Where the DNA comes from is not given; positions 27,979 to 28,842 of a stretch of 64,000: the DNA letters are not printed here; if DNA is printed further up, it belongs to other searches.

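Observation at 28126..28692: P-loop small kinase translationally coupled to nadC at the end of the nadA-nadB-nadC operon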

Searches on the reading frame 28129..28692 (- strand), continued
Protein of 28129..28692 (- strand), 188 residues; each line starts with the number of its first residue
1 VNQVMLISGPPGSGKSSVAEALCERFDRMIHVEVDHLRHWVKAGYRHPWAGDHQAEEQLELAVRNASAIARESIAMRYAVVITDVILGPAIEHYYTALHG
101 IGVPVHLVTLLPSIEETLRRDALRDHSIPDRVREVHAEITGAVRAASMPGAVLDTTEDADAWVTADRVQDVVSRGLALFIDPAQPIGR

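Call 29: find_homologous_proteins(query=P0129, max_evalue=0.00001)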
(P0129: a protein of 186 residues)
Query P0129 (186 aa): 330 proteins with E <= 0.00001 among 615 candidates; the best 120 are listed.
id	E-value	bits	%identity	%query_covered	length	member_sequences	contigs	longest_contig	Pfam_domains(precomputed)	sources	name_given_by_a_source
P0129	1.8e-117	407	100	100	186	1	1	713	PF06414.19,PF07931.19,PF13671.13,PF13207.13,PF13238.13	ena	-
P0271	4.8e-76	273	71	98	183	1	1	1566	PF06414.19,PF07931.19,PF13521.13,PF13671.13,PF13207.13,PF13238.13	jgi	jgi:chloramphenicol 3-O-phosphotransferase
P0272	1.5e-75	271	71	97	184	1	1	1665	PF06414.19,PF13671.13,PF13238.13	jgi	jgi:chloramphenicol 3-O-phosphotransferase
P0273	2.0e-73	264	69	98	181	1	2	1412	PF06414.19,PF07931.19,PF13671.13,PF13207.13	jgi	jgi:adenylate kinase family enzyme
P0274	3.3e-73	263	70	97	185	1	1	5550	PF06414.19,PF13671.13,PF13207.13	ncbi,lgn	-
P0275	4.1e-73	263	69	98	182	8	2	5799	PF06414.19,PF13671.13,PF13238.13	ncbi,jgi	ncbi:MAG TPA: AAA family ATPase [Dehalococcoidia bacterium]|jgi:predicted kinase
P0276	5.2e-73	263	72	95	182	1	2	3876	PF06414.19,PF07931.19,PF13671.13,PF13401.13,PF13238.13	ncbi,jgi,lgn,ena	-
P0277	7.2e-73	262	68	97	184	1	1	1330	PF06414.19,PF07931.19,PF13671.13,PF13238.13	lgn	-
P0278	1.5e-72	261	67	97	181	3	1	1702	PF06414.19,PF07931.19,PF13521.13,PF13671.13,PF13401.13,PF13238.13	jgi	jgi:chloramphenicol 3-O-phosphotransferase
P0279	3.1e-72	260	69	97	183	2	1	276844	PF06414.19,PF07931.19,PF13671.13,PF13238.13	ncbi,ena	-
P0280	3.5e-72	260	69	98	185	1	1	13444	PF06414.19,PF07931.19,PF13521.13,PF13671.13,PF13207.13,PF13238.13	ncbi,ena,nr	ncbi:MAG TPA: AAA family ATPase [Dehalococcoidia bacterium]|nr:AAA family ATPase [Dehalococcoidia ba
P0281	7.7e-72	259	69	97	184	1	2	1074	PF06414.19,PF07931.19,PF13671.13,PF13238.13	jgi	jgi:chloramphenicol 3-O-phosphotransferase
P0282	8.6e-72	259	69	97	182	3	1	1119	PF06414.19,PF13671.13,PF13238.13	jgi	jgi:chloramphenicol 3-O-phosphotransferase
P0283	1.6e-71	258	68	98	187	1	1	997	PF06414.19,PF07931.19,PF13671.13,PF13238.13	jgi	jgi:chloramphenicol 3-O-phosphotransferase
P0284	6.1e-71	256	67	99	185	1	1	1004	PF06414.19,PF07931.19,PF13671.13,PF13207.13,PF13238.13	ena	-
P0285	1.0e-70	255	66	98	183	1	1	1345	PF06414.19,PF13521.13,PF13671.13,PF13207.13,PF13401.13,PF13238.13,PF13191.13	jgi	jgi:chloramphenicol 3-O-phosphotransferase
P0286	1.5e-70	255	66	97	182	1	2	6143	PF07931.19,PF13671.13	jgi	jgi:chloramphenicol 3-O-phosphotransferase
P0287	2.7e-69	251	66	97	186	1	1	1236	PF07931.19,PF13671.13,PF13238.13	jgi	jgi:adenylate kinase family enzyme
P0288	3.3e-69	250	65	97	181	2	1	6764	PF06414.19,PF07931.19,PF13521.13,PF13671.13,PF13207.13,PF13401.13,PF13238.13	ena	-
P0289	4.3e-69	250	67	97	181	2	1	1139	PF06414.19,PF13521.13,PF13671.13,PF08433.17,PF13238.13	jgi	-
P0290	5.8e-69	250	67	98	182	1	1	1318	PF06414.19,PF13671.13,PF13207.13,PF13238.13,PF13191.13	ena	-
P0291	6.9e-69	249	68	97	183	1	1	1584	PF13671.13,PF13238.13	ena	-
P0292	7.9e-69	249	65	95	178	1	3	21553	PF07931.19,PF13671.13,PF13207.13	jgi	jgi:chloramphenicol 3-O-phosphotransferase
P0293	1.1e-68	249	65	97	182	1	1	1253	PF06414.19,PF07931.19,PF13671.13,PF13238.13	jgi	jgi:chloramphenicol 3-O-phosphotransferase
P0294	1.2e-68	248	67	100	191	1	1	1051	PF06414.19,PF07931.19,PF13671.13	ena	-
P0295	2.0e-68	248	65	95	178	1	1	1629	PF06414.19,PF07931.19,PF13671.13,PF13207.13,PF13238.13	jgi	jgi:gluconate kinase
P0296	2.8e-68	247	65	97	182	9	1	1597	PF06414.19,PF13671.13,PF13238.13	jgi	jgi:predicted kinase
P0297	3.5e-68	247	66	96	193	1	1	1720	PF06414.19,PF07931.19,PF13671.13,PF13207.13,PF13238.13,PF13191.13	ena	-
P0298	3.5e-68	247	64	97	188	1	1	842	PF06414.19,PF13521.13,PF13671.13,PF13401.13,PF13238.13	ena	-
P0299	3.8e-68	247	66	97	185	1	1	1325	PF13671.13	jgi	jgi:chloramphenicol 3-O-phosphotransferase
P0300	8.2e-68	246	66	97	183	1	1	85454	PF06414.19,PF07931.19,PF13521.13,PF13671.13,PF13207.13,PF13401.13,PF13238.13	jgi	jgi:adenylate kinase family enzyme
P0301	8.8e-68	246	66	97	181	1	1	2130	PF06414.19,PF07931.19,PF13671.13,PF13238.13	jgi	jgi:predicted kinase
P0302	9.1e-68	246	65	98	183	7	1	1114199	PF13521.13,PF13671.13,PF13207.13,PF13238.13,PF13191.13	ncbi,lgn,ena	-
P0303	1.7e-67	245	64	98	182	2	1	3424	PF06414.19,PF13671.13,PF13238.13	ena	-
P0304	4.3e-67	243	65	97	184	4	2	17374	PF06414.19,PF07931.19,PF13671.13,PF13238.13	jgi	jgi:chloramphenicol 3-O-phosphotransferase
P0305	4.8e-67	243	66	97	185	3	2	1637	PF06414.19,PF13671.13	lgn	-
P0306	5.2e-67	243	65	99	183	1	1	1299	PF06414.19,PF07931.19,PF13671.13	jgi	jgi:chloramphenicol 3-O-phosphotransferase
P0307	5.8e-67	243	64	97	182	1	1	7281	PF06414.19,PF07931.19,PF13521.13,PF13671.13,PF13207.13,PF13401.13,PF13238.13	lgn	-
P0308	6.1e-67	243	65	96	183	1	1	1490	PF06414.19,PF07931.19,PF13671.13,PF13238.13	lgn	-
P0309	6.2e-67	243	63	99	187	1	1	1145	PF06414.19,PF07931.19,PF13671.13,PF13207.13,PF13401.13,PF13238.13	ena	-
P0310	6.6e-67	243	66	97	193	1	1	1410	PF06414.19,PF07931.19,PF13671.13,PF13238.13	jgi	jgi:chloramphenicol 3-O-phosphotransferase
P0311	6.8e-67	243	64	98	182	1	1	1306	PF06414.19,PF07931.19,PF13671.13,PF13238.13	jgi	jgi:chloramphenicol 3-O-phosphotransferase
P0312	7.8e-67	243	65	98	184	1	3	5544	PF06414.19,PF07931.19,PF13671.13,PF13207.13,PF13238.13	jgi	jgi:chloramphenicol 3-O-phosphotransferase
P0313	9.6e-67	242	66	98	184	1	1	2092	PF06414.19,PF13521.13,PF13671.13,PF13401.13,PF13238.13,PF13191.13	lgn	-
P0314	1.2e-66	242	64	97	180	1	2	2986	PF07931.19,PF13671.13,PF13238.13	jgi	jgi:chloramphenicol 3-O-phosphotransferase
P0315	2.3e-66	241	64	97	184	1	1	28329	PF06414.19,PF07931.19,PF13671.13,PF13238.13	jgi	jgi:chloramphenicol 3-O-phosphotransferase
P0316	3.0e-66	241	64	100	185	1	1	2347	PF06414.19,PF13671.13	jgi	jgi:chloramphenicol 3-O-phosphotransferase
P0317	3.6e-66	240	62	98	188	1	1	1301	PF06414.19,PF07931.19,PF13671.13,PF13207.13,PF13238.13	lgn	-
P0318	4.0e-66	240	64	99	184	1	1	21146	PF06414.19,PF07931.19,PF13671.13,PF13238.13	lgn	-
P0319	4.6e-66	240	65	96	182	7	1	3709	PF07931.19,PF13671.13,PF13238.13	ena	-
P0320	5.5e-66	240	64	100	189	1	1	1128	PF13671.13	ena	-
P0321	5.5e-66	240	63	96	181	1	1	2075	PF07931.19,PF13671.13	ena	-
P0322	7.5e-66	239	62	98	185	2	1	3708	PF06414.19,PF07931.19,PF13521.13,PF13671.13,PF13401.13,PF13238.13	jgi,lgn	-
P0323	7.7e-66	239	63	95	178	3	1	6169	PF07931.19,PF13671.13,PF13238.13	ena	-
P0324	8.1e-66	239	64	96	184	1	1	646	PF06414.19,PF07931.19,PF13671.13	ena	-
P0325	8.4e-66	239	62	98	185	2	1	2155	PF06414.19,PF07931.19,PF13671.13,PF13238.13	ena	-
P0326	9.1e-66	239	63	98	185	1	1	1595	PF13521.13,PF13671.13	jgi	jgi:adenylate kinase family enzyme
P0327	9.8e-66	239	63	97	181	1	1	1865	PF13671.13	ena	-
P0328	1.1e-65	239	66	95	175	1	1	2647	PF06414.19,PF13671.13,PF13238.13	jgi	jgi:chloramphenicol 3-O-phosphotransferase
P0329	1.2e-65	239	67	95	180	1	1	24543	PF07931.19,PF13671.13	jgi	jgi:chloramphenicol 3-O-phosphotransferase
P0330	1.4e-65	239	65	96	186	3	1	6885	PF07931.19,PF13671.13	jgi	jgi:adenylate kinase family enzyme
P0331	1.5e-65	238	65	97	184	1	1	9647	PF06414.19,PF13671.13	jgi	jgi:adenylate kinase family enzyme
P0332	1.8e-65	238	62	98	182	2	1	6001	PF06414.19,PF13671.13,PF13238.13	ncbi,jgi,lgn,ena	-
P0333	1.9e-65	238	65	97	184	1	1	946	PF06414.19,PF13671.13,PF13238.13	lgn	-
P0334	2.6e-65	238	65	95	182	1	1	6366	PF06414.19,PF07931.19,PF13671.13,PF13238.13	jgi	jgi:chloramphenicol 3-O-phosphotransferase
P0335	4.2e-65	237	61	97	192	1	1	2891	PF06414.19,PF07931.19,PF13671.13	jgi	jgi:chloramphenicol 3-O-phosphotransferase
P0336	4.3e-65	237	65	97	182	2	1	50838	PF06414.19,PF07931.19,PF13671.13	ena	-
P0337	4.4e-65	237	65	97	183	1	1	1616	PF06414.19,PF07931.19,PF13521.13,PF13671.13,PF13238.13,PF13191.13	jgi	jgi:adenylate kinase family enzyme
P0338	5.3e-65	237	63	95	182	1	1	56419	PF06414.19,PF13521.13,PF13671.13,PF13238.13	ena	-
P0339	6.2e-65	236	64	97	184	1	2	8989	PF07931.19,PF13671.13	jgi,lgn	-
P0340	8.2e-65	236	64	97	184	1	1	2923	PF07931.19,PF13671.13,PF13238.13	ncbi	-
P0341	9.7e-65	236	61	95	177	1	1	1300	PF07931.19,PF13671.13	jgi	jgi:chloramphenicol 3-O-phosphotransferase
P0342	1.0e-64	236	64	98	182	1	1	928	PF06414.19,PF07931.19,PF13671.13,PF13238.13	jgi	jgi:chloramphenicol 3-O-phosphotransferase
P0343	1.1e-64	236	63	98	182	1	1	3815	PF06414.19,PF07931.19,PF13671.13,PF13238.13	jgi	jgi:predicted kinase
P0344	1.3e-64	235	61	97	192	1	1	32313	PF06414.19,PF07931.19,PF13671.13,PF13238.13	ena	-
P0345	1.5e-64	235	64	96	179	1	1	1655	PF06414.19,PF07931.19,PF13671.13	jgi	jgi:chloramphenicol 3-O-phosphotransferase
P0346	1.8e-64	235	64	97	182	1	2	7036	PF07931.19,PF13671.13,PF13238.13,PF13191.13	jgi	jgi:tRNA uridine 5-carbamoylmethylation protein Kti12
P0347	3.2e-64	234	65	92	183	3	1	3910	PF07931.19,PF13671.13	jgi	jgi:chloramphenicol 3-O-phosphotransferase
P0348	4.1e-64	234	63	97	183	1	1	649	PF06414.19,PF07931.19,PF13671.13,PF13207.13,PF13238.13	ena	-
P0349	4.5e-64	234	63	97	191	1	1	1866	PF06414.19,PF07931.19,PF13671.13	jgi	jgi:chloramphenicol 3-O-phosphotransferase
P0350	5.3e-64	233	66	95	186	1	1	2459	PF07931.19,PF13521.13,PF13671.13,PF13238.13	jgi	jgi:chloramphenicol 3-O-phosphotransferase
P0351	5.3e-64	233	63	98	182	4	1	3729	PF06414.19,PF07931.19,PF13671.13,PF13238.13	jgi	jgi:predicted kinase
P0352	5.9e-64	233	63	96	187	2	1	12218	PF06414.19,PF07931.19,PF13671.13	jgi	jgi:predicted kinase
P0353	7.8e-64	233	61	97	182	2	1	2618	PF06414.19,PF13671.13,PF13238.13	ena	-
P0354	8.4e-64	233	59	96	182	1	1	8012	PF06414.19,PF13671.13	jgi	jgi:chloramphenicol 3-O-phosphotransferase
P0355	9.2e-64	233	64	97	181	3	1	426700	PF07931.19,PF13671.13,PF13238.13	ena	-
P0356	9.4e-64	233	62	97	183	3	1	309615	PF06414.19,PF07931.19,PF13671.13,PF13207.13,PF13238.13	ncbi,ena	-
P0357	1.2e-63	232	64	97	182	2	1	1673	PF06414.19,PF07931.19,PF13671.13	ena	-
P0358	1.4e-63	232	62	98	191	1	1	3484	PF06414.19,PF07931.19,PF13671.13,PF13238.13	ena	-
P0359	1.9e-63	232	63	96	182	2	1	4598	PF06414.19,PF13671.13,PF13207.13,PF13401.13,PF13238.13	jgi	jgi:chloramphenicol 3-O-phosphotransferase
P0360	2.3e-63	231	61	98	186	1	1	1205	PF06414.19,PF07931.19,PF13671.13,PF13238.13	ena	-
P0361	2.3e-63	231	61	98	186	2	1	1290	PF06414.19,PF07931.19,PF13521.13,PF13671.13,PF13207.13,PF13238.13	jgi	-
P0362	2.5e-63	231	64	98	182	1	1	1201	PF07931.19,PF13671.13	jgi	jgi:chloramphenicol 3-O-phosphotransferase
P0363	4.5e-63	230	60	96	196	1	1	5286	PF06414.19,PF07931.19,PF13671.13,PF13238.13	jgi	jgi:chloramphenicol 3-O-phosphotransferase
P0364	4.6e-63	230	62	97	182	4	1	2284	PF06414.19,PF07931.19,PF13671.13,PF13238.13,PF01583.27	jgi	-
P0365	8.2e-63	229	65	97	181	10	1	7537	PF06414.19,PF13671.13,PF13207.13,PF13401.13,PF13238.13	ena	-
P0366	8.7e-63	229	63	96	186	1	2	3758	PF06414.19,PF07931.19,PF13671.13,PF08433.17,PF13238.13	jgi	jgi:tRNA uridine 5-carbamoylmethylation protein Kti12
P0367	1.4e-62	229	61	98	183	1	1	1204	PF06414.19,PF07931.19,PF13671.13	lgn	-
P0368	3.1e-62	228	60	96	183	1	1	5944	PF13521.13,PF13671.13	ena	-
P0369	3.6e-62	227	64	97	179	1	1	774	PF06414.19,PF13521.13,PF13671.13,PF13207.13,PF13401.13,PF13238.13,PF13191.13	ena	-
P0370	4.3e-62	227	60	97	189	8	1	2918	PF07931.19,PF13521.13,PF13671.13,PF13207.13,PF08433.17,PF13401.13,PF13238.13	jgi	-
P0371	5.4e-62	227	61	97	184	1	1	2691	PF06414.19,PF07931.19,PF13671.13,PF13207.13,PF13238.13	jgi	jgi:chloramphenicol 3-O-phosphotransferase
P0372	7.4e-62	226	62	97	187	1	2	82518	PF06414.19,PF13671.13,PF13207.13,PF13401.13,PF13238.13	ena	-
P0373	8.9e-62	226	59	98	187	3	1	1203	PF06414.19,PF07931.19,PF13671.13,PF13238.13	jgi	jgi:chloramphenicol 3-O-phosphotransferase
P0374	1.2e-61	226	59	100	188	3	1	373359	PF07931.19,PF13671.13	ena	-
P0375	1.3e-61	226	61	98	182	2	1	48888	PF07931.19,PF13671.13,PF13238.13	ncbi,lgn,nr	ncbi:MAG TPA: AAA family ATPase [Dehalococcoidia bacterium]|nr:AAA family ATPase [Dehalococcoidia ba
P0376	1.4e-61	225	59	97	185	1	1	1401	PF06414.19,PF07931.19,PF13671.13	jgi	jgi:chloramphenicol 3-O-phosphotransferase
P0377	1.5e-61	225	62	97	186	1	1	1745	PF06414.19,PF07931.19,PF13671.13,PF13207.13,PF13401.13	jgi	jgi:chloramphenicol 3-O-phosphotransferase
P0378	1.5e-61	225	59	97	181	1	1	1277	PF06414.19,PF07931.19,PF13671.13,PF13207.13,PF13238.13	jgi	jgi:predicted kinase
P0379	2.0e-61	225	64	98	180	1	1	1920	PF06414.19,PF07931.19,PF13671.13,PF13207.13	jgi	jgi:chloramphenicol 3-O-phosphotransferase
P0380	2.3e-61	225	61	98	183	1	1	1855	PF06414.19,PF13671.13,PF13238.13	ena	-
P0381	2.8e-61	225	64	97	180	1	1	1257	PF13671.13,PF13238.13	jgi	jgi:chloramphenicol 3-O-phosphotransferase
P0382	3.0e-61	224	62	95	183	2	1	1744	PF13671.13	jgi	jgi:chloramphenicol 3-O-phosphotransferase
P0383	3.5e-61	224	62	97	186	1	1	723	PF06414.19,PF07931.19,PF13671.13,PF13401.13,PF13238.13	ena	-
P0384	4.2e-61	224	59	98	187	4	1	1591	PF13671.13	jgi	jgi:chloramphenicol 3-O-phosphotransferase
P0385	4.2e-61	224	62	98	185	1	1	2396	PF07931.19,PF13671.13,PF13207.13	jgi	jgi:chloramphenicol 3-O-phosphotransferase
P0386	6.1e-61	223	61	98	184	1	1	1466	PF06414.19,PF07931.19,PF13521.13,PF13671.13,PF13207.13,PF13401.13,PF13238.13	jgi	jgi:chloramphenicol 3-O-phosphotransferase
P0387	7.0e-61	223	62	97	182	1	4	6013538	PF06414.19,PF13671.13,PF13207.13,PF13238.13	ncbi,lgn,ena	-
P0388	7.4e-61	223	60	97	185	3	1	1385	PF13671.13,PF13238.13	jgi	jgi:chloramphenicol 3-O-phosphotransferase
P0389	1.0e-60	223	60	97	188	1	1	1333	PF06414.19,PF07931.19,PF13671.13,PF08433.17,PF13238.13,PF13191.13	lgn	-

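Call 30: find_encoding_contigs(protein=P0302, flank=6000, max_places=3)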
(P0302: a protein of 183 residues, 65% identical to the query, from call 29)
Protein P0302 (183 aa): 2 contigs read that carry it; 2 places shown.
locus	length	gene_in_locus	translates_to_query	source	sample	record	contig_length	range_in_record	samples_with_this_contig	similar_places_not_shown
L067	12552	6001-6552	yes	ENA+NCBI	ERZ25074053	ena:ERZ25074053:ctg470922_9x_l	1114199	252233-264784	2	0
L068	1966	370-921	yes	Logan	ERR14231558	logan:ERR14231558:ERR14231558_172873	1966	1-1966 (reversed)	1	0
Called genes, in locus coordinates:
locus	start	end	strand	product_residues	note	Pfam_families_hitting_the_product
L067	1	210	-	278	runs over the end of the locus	PF01842:ACT, PF00551:Formyl_trans_N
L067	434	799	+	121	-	PF04237:YjbR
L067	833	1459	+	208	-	PF00293:NUDIX, PF19368:WHD_AraR, PF21906:WHD_NrtR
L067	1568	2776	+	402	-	PF02445:NadA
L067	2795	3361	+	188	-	-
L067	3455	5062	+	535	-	PF00890:FAD_binding_2, PF01266:DAO (faint), PF03486:HI0933_like (faint), PF07992:Pyr_redox_2 (faint), PF02910:Succ_DH_flav_C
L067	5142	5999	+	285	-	PF02749:QRPTase_N, PF01729:QRPTase_C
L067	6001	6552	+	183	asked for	PF13191:AAA_16 (weak), PF13238:AAA_18 (weak), PF13521:AAA_28 (faint), PF13671:AAA_33, PF13207:AAA_17 (weak)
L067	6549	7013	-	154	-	PF02580:Tyr_Deacylase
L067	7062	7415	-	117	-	PF09723:Zn_ribbon_8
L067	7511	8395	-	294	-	PF00763:THF_DHG_CYH, PF02882:THF_DHG_CYH_C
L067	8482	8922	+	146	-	PF01648:ACPS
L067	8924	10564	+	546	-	PF03853:YjeF_N, PF01256:Carb_kinase, PF08543:Phos_pyr_kin (weak)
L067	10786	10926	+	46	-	PF18930:DUF5679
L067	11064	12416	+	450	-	PF01658:Inos-1-P_synth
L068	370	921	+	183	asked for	PF13191:AAA_16 (weak), PF13238:AAA_18 (weak), PF13521:AAA_28 (faint), PF13671:AAA_33, PF13207:AAA_17 (weak)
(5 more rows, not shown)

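Call 31: find_encoding_contigs(protein=P0387, flank=6000, max_places=3)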
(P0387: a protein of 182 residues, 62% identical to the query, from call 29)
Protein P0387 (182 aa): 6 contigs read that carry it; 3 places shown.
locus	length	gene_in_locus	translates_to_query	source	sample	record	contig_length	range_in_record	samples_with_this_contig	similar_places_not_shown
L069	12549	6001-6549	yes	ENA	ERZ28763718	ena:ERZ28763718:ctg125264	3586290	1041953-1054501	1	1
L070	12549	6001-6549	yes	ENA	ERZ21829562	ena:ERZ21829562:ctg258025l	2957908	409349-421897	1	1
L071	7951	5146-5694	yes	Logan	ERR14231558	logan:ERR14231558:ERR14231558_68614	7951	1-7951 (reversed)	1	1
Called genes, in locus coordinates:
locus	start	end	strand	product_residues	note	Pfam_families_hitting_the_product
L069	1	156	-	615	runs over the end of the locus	PF00664:ABC_membrane, PF00005:ABC_tran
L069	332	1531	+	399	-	PF02445:NadA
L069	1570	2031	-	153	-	PF14588:YjgF_endoribonc, PF01042:Ribonuc_L-PSP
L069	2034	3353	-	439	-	-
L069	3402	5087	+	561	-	PF00890:FAD_binding_2, PF01266:DAO (weak), PF03486:HI0933_like (faint), PF07992:Pyr_redox_2 (faint), PF02910:Succ_DH_flav_C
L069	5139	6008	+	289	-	PF02749:QRPTase_N, PF01729:QRPTase_C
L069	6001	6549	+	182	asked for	PF06414:Zeta_toxin (weak), PF13238:AAA_18 (weak), PF13671:AAA_33, PF13207:AAA_17 (weak)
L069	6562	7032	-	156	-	PF02580:Tyr_Deacylase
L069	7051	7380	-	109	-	PF09723:Zn_ribbon_8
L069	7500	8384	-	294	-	PF00763:THF_DHG_CYH, PF02882:THF_DHG_CYH_C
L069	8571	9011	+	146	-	PF01648:ACPS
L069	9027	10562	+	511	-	PF03853:YjeF_N, PF01256:Carb_kinase, PF08543:Phos_pyr_kin (weak)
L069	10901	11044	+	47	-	PF18930:DUF5679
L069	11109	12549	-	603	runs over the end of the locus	PF00009:GTP_EFTU, PF01926:MMR_HSR1 (faint), PF03144:GTP_EFTU_D2, PF00679:EFG_C, PF06421:LepA_C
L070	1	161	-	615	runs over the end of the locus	PF00664:ABC_membrane, PF00005:ABC_tran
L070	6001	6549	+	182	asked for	PF06414:Zeta_toxin (weak), PF13238:AAA_18 (weak), PF13671:AAA_33, PF13207:AAA_17 (weak)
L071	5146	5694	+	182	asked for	PF06414:Zeta_toxin (weak), PF13238:AAA_18 (weak), PF13671:AAA_33, PF13207:AAA_17 (weak)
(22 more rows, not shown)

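Call 32: find_encoding_contigs(protein=P0279, flank=6000, max_places=3)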
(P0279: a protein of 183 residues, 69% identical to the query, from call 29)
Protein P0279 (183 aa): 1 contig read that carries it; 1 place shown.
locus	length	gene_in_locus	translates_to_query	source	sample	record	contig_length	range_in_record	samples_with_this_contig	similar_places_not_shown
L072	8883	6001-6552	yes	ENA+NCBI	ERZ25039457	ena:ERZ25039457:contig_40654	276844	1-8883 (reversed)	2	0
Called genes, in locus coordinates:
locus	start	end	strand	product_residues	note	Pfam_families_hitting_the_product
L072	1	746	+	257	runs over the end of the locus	PF01255:Prenyltransf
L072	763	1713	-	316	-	PF01636:APH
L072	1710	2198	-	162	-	PF14588:YjgF_endoribonc, PF01042:Ribonuc_L-PSP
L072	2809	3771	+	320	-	PF00890:FAD_binding_2, PF01266:DAO, PF03486:HI0933_like (faint), PF07992:Pyr_redox_2 (weak)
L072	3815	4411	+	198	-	PF00890:FAD_binding_2, PF02910:Succ_DH_flav_C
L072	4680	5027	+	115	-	PF01541:GIY-YIG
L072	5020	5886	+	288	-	PF02749:QRPTase_N, PF01729:QRPTase_C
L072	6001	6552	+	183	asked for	PF06414:Zeta_toxin (weak), PF07931:CPT (weak), PF13238:AAA_18 (weak), PF13671:AAA_33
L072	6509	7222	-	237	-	PF02580:Tyr_Deacylase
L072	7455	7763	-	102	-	PF09723:Zn_ribbon_8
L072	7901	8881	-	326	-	?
